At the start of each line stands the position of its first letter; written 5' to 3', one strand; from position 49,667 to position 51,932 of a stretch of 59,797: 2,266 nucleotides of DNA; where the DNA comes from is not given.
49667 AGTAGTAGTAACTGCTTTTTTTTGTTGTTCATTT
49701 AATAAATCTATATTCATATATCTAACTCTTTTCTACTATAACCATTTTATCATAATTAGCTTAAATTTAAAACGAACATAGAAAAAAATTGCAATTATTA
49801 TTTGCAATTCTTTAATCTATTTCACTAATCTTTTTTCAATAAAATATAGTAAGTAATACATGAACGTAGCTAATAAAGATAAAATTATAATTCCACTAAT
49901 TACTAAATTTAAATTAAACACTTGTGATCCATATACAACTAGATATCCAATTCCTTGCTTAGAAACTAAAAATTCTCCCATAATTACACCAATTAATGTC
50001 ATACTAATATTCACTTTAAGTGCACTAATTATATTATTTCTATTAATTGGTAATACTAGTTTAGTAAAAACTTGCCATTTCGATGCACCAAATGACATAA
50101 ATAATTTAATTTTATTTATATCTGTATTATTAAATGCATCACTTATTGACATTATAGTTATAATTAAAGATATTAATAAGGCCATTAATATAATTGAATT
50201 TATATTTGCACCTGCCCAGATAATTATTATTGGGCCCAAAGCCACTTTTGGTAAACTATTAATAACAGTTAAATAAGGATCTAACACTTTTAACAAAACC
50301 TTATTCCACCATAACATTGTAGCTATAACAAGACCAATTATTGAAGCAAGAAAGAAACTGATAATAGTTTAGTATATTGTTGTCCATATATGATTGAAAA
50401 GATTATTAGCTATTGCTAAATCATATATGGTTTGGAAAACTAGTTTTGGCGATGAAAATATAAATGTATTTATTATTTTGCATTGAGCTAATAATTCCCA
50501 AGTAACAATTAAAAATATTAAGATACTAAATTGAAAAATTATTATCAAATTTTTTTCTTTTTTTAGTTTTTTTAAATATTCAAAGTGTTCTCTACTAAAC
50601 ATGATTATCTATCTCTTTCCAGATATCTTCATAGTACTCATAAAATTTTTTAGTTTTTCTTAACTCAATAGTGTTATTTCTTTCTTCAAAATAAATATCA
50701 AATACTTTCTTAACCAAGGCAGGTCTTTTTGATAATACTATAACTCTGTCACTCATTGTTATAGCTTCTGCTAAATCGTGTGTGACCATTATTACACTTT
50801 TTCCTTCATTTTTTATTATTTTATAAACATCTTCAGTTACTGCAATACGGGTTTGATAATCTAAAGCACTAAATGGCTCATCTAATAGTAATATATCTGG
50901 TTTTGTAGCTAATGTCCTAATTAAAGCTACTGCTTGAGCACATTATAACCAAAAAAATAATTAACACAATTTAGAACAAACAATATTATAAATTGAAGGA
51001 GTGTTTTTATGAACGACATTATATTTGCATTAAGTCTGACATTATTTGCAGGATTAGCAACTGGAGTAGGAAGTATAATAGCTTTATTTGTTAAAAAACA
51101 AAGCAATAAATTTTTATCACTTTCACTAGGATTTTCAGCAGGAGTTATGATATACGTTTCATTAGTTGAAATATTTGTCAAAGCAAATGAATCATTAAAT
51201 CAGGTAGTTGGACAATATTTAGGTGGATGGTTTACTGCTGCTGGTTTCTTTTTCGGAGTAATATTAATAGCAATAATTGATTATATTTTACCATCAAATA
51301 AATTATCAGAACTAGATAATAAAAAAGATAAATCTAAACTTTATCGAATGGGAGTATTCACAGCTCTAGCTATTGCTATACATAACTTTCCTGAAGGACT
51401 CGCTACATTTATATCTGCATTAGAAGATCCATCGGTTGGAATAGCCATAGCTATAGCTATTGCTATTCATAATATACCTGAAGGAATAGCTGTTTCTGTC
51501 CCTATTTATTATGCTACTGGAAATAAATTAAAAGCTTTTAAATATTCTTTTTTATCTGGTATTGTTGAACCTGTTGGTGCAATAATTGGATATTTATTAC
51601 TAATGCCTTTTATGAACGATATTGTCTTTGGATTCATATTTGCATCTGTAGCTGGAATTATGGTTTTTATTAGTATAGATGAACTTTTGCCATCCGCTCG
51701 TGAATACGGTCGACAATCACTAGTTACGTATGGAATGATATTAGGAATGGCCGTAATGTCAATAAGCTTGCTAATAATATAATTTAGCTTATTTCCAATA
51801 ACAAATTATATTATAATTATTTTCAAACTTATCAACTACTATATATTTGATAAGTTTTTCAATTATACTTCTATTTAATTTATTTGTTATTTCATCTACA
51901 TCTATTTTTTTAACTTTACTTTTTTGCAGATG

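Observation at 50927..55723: Serine-recombinase element integrated precisely inside an ABC ATPase gene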

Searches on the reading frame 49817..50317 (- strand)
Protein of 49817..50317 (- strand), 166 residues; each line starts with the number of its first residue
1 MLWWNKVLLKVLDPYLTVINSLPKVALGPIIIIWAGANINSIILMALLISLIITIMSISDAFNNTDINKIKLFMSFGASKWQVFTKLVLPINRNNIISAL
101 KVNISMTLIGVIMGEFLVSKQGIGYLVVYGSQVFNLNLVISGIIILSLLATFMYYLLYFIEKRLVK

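Call 5: search_protein_families(library=pfam, proteins=[window:49817-50317:-], max_evalue=0.01)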
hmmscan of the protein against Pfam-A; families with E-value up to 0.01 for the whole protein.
window:49817-50317:- (166 aa): 1 family
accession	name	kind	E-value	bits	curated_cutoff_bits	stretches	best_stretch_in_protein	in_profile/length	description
PF00528.27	BPD_transp_1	-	1.9e-21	77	26.4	1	4-165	12-183/184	Binding-protein-dependent transport system inner membrane component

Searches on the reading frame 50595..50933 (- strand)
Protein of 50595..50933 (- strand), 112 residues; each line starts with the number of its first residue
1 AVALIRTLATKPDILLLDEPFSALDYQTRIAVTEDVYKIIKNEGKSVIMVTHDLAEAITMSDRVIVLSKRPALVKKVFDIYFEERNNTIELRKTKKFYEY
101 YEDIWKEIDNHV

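Call 5: search_protein_families(library=pfam, proteins=[window:50595-50933:-], max_evalue=0.01)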
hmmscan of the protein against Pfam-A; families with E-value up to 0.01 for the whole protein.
window:50595-50933:- (112 aa): 1 family
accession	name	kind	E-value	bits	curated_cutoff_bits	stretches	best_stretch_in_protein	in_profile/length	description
PF13304.12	AAA_21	-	0.00016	22.3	27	1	3-54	250-300/304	AAA domain, putative AbiEii toxin, Type IV TA system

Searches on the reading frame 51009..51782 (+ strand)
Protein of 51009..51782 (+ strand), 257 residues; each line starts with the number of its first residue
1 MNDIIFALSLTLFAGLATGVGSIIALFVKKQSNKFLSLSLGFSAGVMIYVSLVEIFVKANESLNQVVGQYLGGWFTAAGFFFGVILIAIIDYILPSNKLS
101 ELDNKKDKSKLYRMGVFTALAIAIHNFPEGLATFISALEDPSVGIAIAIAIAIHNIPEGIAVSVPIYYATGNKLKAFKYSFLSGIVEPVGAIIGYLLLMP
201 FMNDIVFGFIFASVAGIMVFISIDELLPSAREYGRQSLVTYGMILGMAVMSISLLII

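Call 5: search_protein_families(library=pfam, proteins=[window:51009-51782:+], max_evalue=0.01)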
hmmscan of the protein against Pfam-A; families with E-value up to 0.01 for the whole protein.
window:51009-51782:+ (257 aa): 1 family
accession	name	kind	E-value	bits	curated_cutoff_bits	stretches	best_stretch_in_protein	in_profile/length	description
PF02535.28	Zip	-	1.2e-32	113.9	35.1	2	101-252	164-321/323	ZIP Zinc transporter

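Call 24: search_protein_families(library=ncbifam, proteins=[window:51009-51782:+], max_evalue=0.00001)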
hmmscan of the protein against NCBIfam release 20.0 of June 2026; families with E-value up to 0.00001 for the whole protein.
window:51009-51782:+ (257 aa): 1 family
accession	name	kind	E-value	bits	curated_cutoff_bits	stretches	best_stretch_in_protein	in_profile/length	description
NF003243.0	PRK04201.1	equivalog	7.4e-111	369.6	252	1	1-256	2-264/266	zinc transporter ZupT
